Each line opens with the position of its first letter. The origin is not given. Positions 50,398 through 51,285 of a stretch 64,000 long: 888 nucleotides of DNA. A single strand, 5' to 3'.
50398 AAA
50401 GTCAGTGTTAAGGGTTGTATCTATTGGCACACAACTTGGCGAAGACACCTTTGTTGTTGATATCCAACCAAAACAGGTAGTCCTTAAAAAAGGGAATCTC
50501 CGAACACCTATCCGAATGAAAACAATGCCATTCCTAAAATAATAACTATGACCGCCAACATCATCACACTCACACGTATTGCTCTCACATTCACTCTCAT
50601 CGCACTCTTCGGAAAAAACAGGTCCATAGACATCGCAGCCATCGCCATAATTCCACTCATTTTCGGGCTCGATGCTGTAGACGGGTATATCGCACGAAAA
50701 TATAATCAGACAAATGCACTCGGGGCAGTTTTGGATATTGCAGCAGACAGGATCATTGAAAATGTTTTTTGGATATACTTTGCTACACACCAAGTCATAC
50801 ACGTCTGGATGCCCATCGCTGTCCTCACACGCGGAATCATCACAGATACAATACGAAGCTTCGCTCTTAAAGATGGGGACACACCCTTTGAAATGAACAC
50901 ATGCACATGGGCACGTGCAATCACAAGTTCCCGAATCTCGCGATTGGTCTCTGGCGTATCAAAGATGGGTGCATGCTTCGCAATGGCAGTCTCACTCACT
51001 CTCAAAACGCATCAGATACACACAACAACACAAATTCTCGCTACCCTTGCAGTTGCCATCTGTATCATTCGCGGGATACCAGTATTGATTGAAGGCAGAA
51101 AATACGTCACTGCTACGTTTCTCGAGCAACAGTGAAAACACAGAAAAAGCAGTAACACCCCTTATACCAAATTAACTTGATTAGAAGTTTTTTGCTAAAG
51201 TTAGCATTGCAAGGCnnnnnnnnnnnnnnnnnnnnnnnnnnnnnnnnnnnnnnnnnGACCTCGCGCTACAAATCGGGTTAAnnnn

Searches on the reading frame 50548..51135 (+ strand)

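Call 57: search_protein_families(library=pfam, proteins=[window:50548-51135:+], max_evalue=0.01)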
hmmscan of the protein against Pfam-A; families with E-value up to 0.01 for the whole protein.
window:50548-51135:+ (195 aa): 1 family
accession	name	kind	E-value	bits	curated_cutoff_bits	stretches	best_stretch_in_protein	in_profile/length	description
PF01066.26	CDP-OH_P_transf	-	8.6e-18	65.6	22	1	2-172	3-150/152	CDP-alcohol phosphatidyltransferase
